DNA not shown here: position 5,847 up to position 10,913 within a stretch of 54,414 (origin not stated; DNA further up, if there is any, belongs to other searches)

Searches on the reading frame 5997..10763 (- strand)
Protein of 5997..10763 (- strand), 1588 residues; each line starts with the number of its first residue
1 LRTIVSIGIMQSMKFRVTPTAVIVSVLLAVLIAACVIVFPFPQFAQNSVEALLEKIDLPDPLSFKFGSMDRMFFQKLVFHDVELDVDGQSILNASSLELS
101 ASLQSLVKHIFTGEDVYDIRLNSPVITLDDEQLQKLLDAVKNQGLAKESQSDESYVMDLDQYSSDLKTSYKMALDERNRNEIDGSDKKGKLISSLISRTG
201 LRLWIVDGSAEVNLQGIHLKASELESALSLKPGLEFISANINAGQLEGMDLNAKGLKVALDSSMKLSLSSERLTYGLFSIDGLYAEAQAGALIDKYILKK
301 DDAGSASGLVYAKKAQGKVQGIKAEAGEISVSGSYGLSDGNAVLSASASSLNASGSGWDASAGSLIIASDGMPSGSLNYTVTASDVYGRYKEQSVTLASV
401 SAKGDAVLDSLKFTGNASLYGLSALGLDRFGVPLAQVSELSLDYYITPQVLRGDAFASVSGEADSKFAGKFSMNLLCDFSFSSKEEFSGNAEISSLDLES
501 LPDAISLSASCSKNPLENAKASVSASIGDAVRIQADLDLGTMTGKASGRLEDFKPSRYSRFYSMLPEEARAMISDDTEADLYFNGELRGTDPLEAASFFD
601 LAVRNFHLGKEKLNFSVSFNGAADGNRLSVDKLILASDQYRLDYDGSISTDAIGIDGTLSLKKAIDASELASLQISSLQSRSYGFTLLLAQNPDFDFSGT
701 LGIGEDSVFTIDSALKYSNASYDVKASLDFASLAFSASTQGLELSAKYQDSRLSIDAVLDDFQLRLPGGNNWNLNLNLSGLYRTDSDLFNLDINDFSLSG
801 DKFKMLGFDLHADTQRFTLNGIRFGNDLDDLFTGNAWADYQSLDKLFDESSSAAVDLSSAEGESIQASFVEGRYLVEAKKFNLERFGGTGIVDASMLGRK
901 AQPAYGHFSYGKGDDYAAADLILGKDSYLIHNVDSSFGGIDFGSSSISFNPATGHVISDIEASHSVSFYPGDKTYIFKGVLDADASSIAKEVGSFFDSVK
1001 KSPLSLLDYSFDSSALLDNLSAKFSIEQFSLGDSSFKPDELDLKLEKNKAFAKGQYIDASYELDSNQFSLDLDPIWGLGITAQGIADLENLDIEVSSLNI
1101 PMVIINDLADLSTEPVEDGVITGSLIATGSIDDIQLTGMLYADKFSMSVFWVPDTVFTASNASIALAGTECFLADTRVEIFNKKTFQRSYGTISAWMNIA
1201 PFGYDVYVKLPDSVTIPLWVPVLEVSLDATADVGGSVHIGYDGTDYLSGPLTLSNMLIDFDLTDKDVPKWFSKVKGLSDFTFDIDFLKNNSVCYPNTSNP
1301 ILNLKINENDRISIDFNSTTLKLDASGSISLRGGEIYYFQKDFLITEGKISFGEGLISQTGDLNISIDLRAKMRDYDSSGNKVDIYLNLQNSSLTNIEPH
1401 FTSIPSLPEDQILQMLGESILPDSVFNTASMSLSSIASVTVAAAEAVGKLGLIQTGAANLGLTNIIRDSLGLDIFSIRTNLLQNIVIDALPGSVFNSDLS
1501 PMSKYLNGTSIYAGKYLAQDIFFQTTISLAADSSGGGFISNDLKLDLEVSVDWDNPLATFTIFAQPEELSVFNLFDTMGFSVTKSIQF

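Call 85: search_protein_families(library=pfam, proteins=[window:5997-10763:-], max_evalue=0.001)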
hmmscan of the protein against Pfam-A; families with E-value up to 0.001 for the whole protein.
window:5997-10763:- (1588 aa): 1 family
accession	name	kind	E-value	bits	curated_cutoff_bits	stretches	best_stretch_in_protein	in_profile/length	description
PF04357.19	TamB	-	6.4e-11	42.6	22.4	1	1315-1534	153-346/381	TamB, inner membrane protein subunit of TAM complex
